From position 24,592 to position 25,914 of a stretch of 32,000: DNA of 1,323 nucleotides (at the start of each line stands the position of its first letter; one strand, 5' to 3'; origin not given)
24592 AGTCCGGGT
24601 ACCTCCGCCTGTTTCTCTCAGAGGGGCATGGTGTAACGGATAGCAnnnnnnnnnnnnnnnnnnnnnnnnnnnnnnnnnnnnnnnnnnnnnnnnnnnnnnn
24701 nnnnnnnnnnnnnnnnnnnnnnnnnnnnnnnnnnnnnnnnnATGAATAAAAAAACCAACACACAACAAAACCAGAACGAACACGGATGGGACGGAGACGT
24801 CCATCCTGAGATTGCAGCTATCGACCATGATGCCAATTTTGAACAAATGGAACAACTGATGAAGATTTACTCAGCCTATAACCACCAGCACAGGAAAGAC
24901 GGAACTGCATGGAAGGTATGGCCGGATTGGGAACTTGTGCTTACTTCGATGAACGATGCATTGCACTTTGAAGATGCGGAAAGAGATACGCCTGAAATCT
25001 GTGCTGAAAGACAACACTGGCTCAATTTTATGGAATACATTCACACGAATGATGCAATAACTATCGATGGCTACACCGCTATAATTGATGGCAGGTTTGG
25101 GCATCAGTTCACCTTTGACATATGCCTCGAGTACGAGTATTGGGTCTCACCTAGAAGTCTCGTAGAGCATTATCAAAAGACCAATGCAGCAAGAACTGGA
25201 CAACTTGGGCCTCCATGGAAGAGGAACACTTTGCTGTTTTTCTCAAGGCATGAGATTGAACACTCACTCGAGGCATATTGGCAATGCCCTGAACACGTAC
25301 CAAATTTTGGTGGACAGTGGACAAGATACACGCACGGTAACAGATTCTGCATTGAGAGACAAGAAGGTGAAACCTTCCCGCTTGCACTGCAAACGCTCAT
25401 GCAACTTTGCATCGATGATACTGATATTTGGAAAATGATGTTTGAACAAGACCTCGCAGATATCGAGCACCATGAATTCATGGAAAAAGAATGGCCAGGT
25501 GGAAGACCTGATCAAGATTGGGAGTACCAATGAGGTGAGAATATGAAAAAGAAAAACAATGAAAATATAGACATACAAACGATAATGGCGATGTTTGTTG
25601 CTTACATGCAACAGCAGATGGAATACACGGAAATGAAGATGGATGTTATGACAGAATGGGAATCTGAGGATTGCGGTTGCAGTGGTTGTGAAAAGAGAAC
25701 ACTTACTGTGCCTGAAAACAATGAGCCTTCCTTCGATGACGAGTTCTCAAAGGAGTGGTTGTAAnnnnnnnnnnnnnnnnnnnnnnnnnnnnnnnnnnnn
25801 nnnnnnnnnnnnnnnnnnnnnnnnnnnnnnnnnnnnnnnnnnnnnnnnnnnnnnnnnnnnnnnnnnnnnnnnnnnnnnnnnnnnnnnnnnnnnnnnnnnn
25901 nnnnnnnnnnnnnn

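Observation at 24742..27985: Five-gene, translationally coupled cassette of unknown function next to tRNA-Arg (candidate novel system)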

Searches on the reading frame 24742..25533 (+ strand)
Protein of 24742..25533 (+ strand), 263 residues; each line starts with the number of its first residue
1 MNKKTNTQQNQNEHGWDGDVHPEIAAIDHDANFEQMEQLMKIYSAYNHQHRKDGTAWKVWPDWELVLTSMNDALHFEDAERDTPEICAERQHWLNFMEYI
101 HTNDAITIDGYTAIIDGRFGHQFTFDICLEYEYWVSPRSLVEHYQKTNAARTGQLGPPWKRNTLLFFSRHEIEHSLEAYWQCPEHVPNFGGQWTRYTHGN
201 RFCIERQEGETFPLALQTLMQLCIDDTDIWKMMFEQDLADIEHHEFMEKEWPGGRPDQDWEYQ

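Call 6: search_protein_families(library=pfam, proteins=[window:24742-25533:+], max_evalue=1)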
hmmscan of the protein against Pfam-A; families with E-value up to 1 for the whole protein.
window:24742-25533:+ (263 aa): 0 families

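Call 7: search_protein_families(library=phrogs, proteins=[window:24742-25533:+], max_evalue=1)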
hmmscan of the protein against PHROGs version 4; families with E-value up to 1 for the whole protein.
window:24742-25533:+ (263 aa): 0 families

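Call 8: search_protein_families(library=padloc, proteins=[window:24742-25533:+], max_evalue=1)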
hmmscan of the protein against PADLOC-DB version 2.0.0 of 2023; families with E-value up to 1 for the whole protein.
window:24742-25533:+ (263 aa): 0 families

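Call 11: search_protein_families(library=ncbifam, proteins=[window:24742-25533:+], max_evalue=1)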
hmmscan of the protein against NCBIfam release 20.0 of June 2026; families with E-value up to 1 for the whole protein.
window:24742-25533:+ (263 aa): 0 families

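Call 27: search_solved_structures(query=A3, max_evalue=10, show_alignments=2)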
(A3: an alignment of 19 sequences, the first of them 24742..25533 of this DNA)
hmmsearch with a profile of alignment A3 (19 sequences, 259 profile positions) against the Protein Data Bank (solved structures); distinct sequences matched with E-value up to 10: 5.
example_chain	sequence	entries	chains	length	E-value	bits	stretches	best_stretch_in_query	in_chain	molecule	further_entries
7dz9_A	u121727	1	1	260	0.089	15.3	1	162-236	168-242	MbnB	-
7dz9_B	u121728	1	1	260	0.089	15.3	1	162-236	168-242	cpMbnB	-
2waq_Q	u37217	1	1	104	0.2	14.1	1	191-249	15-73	DNA-DIRECTED RNA POLYMERASE RPO13 SUBUNIT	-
2vmh_A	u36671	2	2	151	0.91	12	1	105-132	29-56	FIBRONECTIN TYPE III DOMAIN PROTEIN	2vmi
2vmg_A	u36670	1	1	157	0.93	11.9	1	105-132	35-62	FIBRONECTIN TYPE III DOMAIN PROTEIN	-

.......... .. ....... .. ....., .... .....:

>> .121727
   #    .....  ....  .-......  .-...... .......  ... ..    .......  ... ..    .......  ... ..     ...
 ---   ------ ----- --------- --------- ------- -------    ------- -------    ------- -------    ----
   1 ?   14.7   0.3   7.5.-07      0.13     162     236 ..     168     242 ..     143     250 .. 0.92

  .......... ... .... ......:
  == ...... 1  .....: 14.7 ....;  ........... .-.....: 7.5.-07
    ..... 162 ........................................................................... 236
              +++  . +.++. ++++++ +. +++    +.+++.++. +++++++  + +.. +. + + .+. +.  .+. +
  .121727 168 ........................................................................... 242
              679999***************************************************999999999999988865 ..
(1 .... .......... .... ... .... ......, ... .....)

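Call 29: search_protein_families(library=pfam, alignment_id=A3, max_evalue=10)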
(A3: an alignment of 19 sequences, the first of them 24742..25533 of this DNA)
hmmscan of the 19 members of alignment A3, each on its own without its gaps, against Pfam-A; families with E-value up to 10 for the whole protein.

A. member 1, window:24742-25533:+ (263 aa): 0 families

B. families by the number of members that match (of 19 scanned): 3 families
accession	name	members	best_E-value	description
PF07420.17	DUF1509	1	0.12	Protein of unknown function (DUF1509)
PF21847.1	DUF6906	1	0.14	Domain of unknown function (DUF6906)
PF24255.1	DUF7456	1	0.21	Family of unknown function (DUF7456)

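Call 34: find_homologous_proteins(query=window:24742-25533:+, max_evalue=0.01)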
Query window:24742-25533:+ (263 aa): 19 proteins with E <= 0.01 among 92 candidates.
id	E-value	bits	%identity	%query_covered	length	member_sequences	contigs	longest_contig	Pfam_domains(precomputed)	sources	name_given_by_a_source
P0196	8.4e-175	598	94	100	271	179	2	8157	-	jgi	jgi:hypothetical protein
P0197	2.1e-152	525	81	95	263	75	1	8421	-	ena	-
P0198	3.3e-146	504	77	100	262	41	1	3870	-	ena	-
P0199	4.5e-144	497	76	95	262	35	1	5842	-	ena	-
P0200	3.5e-133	461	70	100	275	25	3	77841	-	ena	-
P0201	8.8e-132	457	72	98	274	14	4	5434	-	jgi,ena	-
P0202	7.1e-128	444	70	99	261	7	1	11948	-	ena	-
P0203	9.8e-128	444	70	100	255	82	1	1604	-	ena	-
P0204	6.9e-119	415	68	100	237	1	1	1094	-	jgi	-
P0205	4.0e-104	366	60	100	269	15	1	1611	-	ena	-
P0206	1.1e-97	345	57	100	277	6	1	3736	-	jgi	-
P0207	5.4e-95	336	59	90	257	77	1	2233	-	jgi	jgi:hypothetical protein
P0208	1.4e-86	309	51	98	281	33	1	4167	-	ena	-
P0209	3.2e-82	294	54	90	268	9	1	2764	-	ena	-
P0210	5.7e-81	290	51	91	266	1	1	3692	-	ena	-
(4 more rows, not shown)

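Call 60: search_solved_structures(query=A8, max_evalue=10, show_alignments=2)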
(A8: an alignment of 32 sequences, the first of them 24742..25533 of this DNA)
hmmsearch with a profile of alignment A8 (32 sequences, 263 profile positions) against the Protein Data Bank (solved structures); distinct sequences matched with E-value up to 10: 4.
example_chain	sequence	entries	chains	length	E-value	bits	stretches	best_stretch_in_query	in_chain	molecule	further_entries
2waq_Q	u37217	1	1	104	0.11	15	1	203-251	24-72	DNA-DIRECTED RNA POLYMERASE RPO13 SUBUNIT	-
36rp_Y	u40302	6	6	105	0.2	14.2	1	204-248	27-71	DNA-directed RNA polymerase subunit Rpo13 | Conserved protein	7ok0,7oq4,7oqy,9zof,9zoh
2vmh_A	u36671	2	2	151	1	11.8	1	105-131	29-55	FIBRONECTIN TYPE III DOMAIN PROTEIN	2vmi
2vmg_A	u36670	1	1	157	1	11.8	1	104-131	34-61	FIBRONECTIN TYPE III DOMAIN PROTEIN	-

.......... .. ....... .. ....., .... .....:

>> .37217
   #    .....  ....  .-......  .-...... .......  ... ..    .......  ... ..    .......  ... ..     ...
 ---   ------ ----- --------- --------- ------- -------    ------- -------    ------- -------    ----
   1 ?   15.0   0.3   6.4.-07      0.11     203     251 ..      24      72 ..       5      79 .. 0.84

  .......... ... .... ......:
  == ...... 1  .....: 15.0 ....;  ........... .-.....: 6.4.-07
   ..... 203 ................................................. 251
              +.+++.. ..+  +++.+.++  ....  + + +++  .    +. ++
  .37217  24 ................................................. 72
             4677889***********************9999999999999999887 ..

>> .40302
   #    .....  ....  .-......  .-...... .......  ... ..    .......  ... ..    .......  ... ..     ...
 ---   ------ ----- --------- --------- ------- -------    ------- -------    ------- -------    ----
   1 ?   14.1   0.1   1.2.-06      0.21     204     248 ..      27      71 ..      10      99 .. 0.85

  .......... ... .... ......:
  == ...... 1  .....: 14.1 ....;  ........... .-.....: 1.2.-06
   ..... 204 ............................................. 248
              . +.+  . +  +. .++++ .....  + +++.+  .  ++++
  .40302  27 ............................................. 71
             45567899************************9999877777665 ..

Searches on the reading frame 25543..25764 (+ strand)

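Call 6: search_protein_families(library=pfam, proteins=[window:25543-25764:+], max_evalue=1)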
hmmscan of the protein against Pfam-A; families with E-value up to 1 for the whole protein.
window:25543-25764:+ (73 aa): 0 families

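Call 7: search_protein_families(library=phrogs, proteins=[window:25543-25764:+], max_evalue=1)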
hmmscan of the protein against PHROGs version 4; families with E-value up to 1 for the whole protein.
window:25543-25764:+ (73 aa): 2 families
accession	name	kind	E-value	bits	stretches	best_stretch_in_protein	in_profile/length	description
phrog_13236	-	unknown function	0.16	13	1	26-61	25-58/75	-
phrog_34742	-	unknown function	0.18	12.8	0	17-29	12-24/66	-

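Call 8: search_protein_families(library=padloc, proteins=[window:25543-25764:+], max_evalue=1)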
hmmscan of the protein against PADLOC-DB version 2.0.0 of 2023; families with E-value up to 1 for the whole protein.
window:25543-25764:+ (73 aa): 1 family
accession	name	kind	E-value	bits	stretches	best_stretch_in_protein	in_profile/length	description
PDLC04307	PDC-M02B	-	0.0059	13.7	1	2-67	2-62/373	-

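Call 11: search_protein_families(library=ncbifam, proteins=[window:25543-25764:+], max_evalue=1)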
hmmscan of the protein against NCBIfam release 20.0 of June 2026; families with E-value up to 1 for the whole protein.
window:25543-25764:+ (73 aa): 0 families
